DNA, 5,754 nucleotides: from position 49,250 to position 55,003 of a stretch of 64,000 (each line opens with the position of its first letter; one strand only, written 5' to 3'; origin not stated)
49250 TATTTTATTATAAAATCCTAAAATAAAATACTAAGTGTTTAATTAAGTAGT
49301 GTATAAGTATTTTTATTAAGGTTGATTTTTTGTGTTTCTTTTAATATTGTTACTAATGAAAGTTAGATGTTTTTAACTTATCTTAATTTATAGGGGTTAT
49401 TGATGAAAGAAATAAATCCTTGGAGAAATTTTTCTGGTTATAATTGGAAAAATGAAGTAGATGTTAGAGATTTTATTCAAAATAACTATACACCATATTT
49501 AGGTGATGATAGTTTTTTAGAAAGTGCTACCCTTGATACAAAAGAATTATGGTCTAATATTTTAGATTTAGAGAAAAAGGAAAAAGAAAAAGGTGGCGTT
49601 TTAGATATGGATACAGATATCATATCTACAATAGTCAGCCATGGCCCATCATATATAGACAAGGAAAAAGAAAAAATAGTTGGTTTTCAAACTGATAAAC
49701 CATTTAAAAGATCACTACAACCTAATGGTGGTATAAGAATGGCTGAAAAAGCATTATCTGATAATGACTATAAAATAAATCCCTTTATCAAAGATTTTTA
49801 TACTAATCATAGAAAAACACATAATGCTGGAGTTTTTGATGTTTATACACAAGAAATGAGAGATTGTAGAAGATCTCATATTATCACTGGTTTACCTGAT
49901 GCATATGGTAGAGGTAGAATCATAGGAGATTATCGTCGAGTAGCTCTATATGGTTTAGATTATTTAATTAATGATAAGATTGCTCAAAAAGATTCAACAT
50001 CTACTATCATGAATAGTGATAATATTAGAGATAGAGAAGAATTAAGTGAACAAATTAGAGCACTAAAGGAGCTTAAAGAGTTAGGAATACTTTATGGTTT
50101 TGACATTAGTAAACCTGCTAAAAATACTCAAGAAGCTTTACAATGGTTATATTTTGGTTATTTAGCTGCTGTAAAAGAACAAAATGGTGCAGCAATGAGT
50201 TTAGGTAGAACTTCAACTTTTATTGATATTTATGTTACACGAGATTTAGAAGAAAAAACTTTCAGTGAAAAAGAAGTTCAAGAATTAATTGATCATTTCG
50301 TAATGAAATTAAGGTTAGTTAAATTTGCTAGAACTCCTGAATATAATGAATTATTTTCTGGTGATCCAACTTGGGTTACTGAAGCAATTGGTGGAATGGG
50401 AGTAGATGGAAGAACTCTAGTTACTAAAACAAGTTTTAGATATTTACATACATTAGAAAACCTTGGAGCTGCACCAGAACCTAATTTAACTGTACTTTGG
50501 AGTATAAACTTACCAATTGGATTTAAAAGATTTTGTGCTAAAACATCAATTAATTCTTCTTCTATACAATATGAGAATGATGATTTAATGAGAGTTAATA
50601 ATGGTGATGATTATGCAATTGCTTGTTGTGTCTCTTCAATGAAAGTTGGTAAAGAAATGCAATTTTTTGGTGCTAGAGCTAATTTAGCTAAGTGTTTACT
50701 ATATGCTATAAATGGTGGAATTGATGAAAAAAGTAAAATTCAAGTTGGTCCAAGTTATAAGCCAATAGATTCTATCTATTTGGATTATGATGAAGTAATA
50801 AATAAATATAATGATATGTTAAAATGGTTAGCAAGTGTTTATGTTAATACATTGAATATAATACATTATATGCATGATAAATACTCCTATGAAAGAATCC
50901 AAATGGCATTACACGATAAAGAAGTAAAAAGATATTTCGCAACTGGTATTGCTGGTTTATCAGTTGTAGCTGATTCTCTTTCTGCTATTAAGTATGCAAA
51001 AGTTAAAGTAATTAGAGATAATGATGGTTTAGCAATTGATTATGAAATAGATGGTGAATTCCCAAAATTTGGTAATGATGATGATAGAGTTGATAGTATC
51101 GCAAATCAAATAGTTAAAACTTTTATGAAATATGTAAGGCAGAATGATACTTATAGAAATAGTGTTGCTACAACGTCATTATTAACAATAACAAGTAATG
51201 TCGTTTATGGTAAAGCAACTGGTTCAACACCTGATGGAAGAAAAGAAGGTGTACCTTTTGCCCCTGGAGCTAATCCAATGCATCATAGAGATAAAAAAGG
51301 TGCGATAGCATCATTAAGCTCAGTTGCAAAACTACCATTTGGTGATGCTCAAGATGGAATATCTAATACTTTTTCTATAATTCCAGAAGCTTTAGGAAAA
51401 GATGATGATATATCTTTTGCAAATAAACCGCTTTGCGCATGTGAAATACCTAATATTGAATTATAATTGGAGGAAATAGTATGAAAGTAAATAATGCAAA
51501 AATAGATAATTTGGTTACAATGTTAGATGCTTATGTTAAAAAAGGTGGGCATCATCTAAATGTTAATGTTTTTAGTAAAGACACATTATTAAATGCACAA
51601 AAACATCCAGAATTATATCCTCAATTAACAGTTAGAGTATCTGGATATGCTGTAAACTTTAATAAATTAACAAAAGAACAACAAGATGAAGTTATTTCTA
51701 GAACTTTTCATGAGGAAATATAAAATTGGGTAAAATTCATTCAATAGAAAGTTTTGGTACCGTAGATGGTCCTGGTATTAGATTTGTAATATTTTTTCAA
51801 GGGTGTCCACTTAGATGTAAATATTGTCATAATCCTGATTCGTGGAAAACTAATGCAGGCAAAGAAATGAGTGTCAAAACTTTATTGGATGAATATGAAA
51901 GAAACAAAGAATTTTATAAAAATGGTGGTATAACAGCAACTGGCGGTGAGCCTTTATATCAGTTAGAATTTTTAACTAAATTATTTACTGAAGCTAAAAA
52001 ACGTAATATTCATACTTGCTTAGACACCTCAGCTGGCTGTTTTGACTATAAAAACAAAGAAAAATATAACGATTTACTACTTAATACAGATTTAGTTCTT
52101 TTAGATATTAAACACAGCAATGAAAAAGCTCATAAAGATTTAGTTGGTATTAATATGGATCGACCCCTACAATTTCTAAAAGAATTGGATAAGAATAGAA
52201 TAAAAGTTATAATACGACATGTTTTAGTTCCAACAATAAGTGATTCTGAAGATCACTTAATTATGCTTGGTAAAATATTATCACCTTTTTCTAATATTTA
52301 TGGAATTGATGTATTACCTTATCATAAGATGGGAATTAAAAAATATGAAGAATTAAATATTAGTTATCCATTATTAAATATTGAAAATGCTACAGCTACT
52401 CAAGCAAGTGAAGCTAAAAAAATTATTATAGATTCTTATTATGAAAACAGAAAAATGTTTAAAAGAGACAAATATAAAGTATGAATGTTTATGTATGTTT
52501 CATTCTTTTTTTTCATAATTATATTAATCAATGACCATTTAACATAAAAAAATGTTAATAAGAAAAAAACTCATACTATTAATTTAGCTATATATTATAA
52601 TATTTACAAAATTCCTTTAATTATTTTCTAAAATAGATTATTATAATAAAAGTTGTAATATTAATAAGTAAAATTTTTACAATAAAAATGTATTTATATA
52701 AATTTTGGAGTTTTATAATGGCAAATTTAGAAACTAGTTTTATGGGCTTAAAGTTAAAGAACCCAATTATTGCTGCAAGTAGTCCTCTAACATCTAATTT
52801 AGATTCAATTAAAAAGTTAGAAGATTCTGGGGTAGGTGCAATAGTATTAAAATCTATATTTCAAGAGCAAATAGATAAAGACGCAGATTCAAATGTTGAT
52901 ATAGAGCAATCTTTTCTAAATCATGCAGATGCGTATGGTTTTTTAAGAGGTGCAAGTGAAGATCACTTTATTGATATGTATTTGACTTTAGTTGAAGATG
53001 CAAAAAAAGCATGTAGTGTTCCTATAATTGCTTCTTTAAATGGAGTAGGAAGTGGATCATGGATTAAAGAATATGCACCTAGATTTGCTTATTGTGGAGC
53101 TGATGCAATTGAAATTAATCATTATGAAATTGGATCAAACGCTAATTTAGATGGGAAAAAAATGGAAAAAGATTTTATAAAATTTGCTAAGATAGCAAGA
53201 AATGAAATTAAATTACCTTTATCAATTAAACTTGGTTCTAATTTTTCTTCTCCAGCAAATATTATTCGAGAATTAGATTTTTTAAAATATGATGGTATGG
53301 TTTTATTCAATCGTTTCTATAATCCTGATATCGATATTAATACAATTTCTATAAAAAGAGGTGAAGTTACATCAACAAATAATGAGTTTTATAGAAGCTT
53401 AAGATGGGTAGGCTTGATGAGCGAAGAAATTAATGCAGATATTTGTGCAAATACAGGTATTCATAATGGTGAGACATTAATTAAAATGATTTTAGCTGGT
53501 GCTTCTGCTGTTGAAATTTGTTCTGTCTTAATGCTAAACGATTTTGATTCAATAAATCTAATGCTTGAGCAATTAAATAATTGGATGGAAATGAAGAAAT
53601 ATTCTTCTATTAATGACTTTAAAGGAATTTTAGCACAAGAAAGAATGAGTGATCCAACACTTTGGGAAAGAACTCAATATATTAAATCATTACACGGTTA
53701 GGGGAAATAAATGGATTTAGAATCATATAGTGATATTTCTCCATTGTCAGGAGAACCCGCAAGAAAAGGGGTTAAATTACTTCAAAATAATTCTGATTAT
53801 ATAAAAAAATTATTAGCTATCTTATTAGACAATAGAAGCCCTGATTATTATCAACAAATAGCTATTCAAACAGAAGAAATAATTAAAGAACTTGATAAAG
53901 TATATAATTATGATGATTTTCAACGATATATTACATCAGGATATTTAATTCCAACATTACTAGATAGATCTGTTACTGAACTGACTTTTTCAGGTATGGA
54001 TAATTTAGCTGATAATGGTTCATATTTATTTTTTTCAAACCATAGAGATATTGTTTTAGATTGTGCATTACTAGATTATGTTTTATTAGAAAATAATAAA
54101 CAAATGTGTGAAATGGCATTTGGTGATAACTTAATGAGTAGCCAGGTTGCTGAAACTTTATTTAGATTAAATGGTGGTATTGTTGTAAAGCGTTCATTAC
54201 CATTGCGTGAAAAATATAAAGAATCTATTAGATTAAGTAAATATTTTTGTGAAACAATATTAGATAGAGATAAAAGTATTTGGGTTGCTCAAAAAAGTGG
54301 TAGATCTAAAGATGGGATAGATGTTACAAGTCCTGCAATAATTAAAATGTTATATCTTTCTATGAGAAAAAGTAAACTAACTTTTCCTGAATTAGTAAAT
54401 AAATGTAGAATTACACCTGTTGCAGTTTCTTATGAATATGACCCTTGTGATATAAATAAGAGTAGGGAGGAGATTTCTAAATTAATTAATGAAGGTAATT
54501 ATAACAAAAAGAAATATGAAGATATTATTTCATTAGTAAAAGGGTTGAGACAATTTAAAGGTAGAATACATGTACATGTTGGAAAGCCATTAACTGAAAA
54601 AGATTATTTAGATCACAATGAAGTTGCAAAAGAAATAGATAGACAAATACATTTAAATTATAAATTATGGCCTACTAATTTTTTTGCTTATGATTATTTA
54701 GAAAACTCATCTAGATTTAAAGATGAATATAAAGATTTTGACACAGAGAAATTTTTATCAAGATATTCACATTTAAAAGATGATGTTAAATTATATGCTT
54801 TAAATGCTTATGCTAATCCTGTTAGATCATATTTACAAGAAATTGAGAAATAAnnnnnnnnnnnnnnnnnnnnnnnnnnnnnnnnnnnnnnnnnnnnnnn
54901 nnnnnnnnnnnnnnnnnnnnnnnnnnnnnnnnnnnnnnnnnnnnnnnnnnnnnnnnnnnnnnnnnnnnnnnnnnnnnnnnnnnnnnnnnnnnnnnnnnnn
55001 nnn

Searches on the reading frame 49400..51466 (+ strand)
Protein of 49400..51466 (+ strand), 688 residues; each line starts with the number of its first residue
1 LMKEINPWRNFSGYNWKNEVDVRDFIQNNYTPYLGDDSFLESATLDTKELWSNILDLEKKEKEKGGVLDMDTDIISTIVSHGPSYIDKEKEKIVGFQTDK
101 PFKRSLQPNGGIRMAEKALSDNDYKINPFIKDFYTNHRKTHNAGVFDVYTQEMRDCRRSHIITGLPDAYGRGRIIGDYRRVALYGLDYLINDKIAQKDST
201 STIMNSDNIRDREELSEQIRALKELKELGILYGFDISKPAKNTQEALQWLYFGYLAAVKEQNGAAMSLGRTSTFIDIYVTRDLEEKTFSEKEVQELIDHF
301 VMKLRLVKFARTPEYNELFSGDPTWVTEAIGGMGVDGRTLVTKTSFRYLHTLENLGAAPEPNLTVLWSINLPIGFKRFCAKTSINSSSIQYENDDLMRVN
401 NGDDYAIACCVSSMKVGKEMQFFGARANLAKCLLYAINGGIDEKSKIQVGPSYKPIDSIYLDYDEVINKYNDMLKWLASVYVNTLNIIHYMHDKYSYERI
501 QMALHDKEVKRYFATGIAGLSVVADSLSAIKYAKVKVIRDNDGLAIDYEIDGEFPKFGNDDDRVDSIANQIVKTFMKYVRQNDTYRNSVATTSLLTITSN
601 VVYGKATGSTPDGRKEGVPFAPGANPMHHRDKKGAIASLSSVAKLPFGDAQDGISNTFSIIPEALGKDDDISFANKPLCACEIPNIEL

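Call 42: search_protein_families(library=ncbifam, proteins=[window:49400-51466:+], max_evalue=1e-8)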
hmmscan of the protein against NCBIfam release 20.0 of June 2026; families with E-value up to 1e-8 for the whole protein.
window:49400-51466:+ (688 aa): 9 families
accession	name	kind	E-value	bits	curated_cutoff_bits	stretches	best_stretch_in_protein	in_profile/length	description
TIGR01255.1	pyr_form_ly_1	equivalog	0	1082.2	994.2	1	8-675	2-669/744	formate C-acetyltransferase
TIGR01774.1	PFL2-3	subfamily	5.8e-46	157.1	678.2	1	243-670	253-713/786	formate C-acetyltransferase/glycerol dehydratase family glycyl radical enzyme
NF007437.0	PRK09983.1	equivalog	6.7e-26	90.6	1109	2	551-646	573-669/765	formate C-acetyltransferase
NF043068.1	glycl_HYPD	equivalog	2.2e-25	88.9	1100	1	238-646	246-689/784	trans-4-hydroxy-L-proline dehydratase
NF033718.1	indole_decarb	equivalog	8.7e-22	77.1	1100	1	553-650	679-777/868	indoleacetate decarboxylase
TIGR04394.1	choline_CutC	equivalog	1e-20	74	1050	1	518-662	553-708/789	choline trimethylamine-lyase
NF048011.1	SfplDhtHpsGDes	equivalog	1.4e-20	73.2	1000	1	222-643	261-720/821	(2S)-3-sulfopropanediol dehydratase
NF033715.1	glycyl_HPDL_Lrg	equivalog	2.7e-20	71.8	1150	1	214-381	301-464/901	4-hydroxyphenylacetate decarboxylase large subunit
NF048009.1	SfplDhtHpfGKleb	equivalog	4.3e-16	58.2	1000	1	393-663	440-745/824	(2S)-3-sulfopropanediol dehydratase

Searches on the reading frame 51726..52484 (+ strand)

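Call 42: search_protein_families(library=ncbifam, proteins=[window:51726-52484:+], max_evalue=1e-8)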
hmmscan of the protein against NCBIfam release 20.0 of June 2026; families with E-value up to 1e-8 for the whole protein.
window:51726-52484:+ (252 aa): 17 families
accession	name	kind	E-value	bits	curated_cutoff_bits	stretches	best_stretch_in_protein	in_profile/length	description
TIGR02493.1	PFLA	equivalog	2.9e-84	282.1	231.75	1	3-234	1-232/235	pyruvate formate-lyase-activating protein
NF008356.0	PRK11145.1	equivalog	2.7e-72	243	375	1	1-236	4-239/246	pyruvate formate lyase 1-activating protein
TIGR02494.1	PFLE_PFLC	subfamily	1.8e-54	185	174.35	2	44-234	100-289/293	glycyl-radical enzyme activating protein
TIGR04395.1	cutC_activ_rSAM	equivalog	5.5e-49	167.1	360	2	44-231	106-291/309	choline TMA-lyase-activating enzyme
NF043069.1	T4HPD_activ_SAM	equivalog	7e-47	160.2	425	2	42-234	98-288/299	trans-4-hydroxy-L-proline dehydratase activase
NF048010.1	SfplDhtActHpsHDes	equivalog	6.2e-46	156.5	430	2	45-230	109-294/298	(2S)-3-sulfopropanediol dehydratase activating enzyme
NF033717.2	HPDL_rSAM_activ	equivalog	3.3e-44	151.4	420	2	44-237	108-299/311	4-hydroxyphenylacetate decarboxylase activase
NF048008.1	SfplDhtActHpfHKleb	equivalog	1e-42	146.5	500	2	44-242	103-299/308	(2S)-3-sulfopropanediol dehydratase activating enzyme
NF033719.1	ind_deCO2_activ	equivalog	2.6e-42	145.2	425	2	44-235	107-294/302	indoleacetate decarboxylase activase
TIGR04041.1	activase_YjjW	hypoth_equivalog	1.3e-38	133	250.2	2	46-220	91-259/276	YjjW family glycine radical enzyme activase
TIGR04003.1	rSAM_BssD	equivalog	6.5e-38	130.6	496.45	2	42-211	102-271/314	[benzylsuccinate synthase]-activating enzyme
NF007483.0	PRK10076.1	equivalog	1.1e-32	113.4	326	1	44-233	94-280/292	[formate-C-acetyltransferase]-activating enzyme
TIGR02495.1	NrdG2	equivalog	2.2e-23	82.6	131.15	1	4-185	2-180/193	anaerobic ribonucleoside-triphosphate reductase activating protein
TIGR02491.1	NrdG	equivalog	2.9e-21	76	126.1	1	3-139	1-140/154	anaerobic ribonucleoside-triphosphate reductase activating protein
TIGR02826.1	RNR_activ_nrdG3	equivalog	8.5e-10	38.7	151.7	1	21-105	19-100/148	anaerobic ribonucleoside-triphosphate reductase activating protein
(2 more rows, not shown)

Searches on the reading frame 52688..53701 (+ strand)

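Call 42: search_protein_families(library=ncbifam, proteins=[window:52688-53701:+], max_evalue=1e-8)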
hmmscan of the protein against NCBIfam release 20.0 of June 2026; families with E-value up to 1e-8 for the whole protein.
window:52688-53701:+ (337 aa): 6 families
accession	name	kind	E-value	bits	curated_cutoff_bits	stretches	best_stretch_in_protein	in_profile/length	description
NF005741.0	PRK07565.1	subfamily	3.3e-105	351.9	303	1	11-336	1-327/335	dihydroorotate dehydrogenase-like protein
NF005574.0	PRK07259.1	equivalog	1.5e-23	83.2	269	1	11-315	2-302/304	dihydroorotate dehydrogenase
TIGR01037.2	pyrD_sub1_fam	subfamily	8e-20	71.1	270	1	14-314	1-298/300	dihydroorotate dehydrogenase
NF006183.0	PRK08318.1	equivalog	1.6e-18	66.7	335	0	11-145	1-134/422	NAD-dependent dihydropyrimidine dehydrogenase subunit PreA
NF041011.1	dihydoor_dh_Arch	equivalog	3.9e-16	59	330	1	18-313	3-285/289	dihydroorotate dehydrogenase PyrD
NF002702.0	PRK02506.1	equivalog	1.8e-12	47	301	0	250-316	244-310/313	dihydroorotate oxidase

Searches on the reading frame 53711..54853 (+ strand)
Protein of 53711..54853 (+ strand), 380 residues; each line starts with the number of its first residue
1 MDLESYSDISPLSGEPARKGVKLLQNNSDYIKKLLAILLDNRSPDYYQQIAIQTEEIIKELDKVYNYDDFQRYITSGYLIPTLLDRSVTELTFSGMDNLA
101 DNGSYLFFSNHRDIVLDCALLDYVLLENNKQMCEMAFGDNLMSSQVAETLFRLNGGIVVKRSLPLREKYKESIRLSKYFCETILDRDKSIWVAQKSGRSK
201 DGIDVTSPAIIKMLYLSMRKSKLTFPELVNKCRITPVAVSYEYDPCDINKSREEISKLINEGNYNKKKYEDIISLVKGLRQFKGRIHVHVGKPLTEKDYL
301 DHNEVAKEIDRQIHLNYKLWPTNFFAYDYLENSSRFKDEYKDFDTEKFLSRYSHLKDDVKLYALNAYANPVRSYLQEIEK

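Call 42: search_protein_families(library=ncbifam, proteins=[window:53711-54853:+], max_evalue=1e-8)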
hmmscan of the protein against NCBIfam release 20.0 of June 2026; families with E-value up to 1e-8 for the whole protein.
window:53711-54853:+ (380 aa): 0 families

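Call 68: search_protein_families(library=pfam, proteins=[window:53711-54853:+], max_evalue=0.0001)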
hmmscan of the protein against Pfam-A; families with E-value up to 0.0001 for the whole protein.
window:53711-54853:+ (380 aa): 1 family
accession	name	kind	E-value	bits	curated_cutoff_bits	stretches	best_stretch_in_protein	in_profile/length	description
PF01553.26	Acyltransferase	-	8.5e-08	32.5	23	1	91-201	2-105/132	Acyltransferase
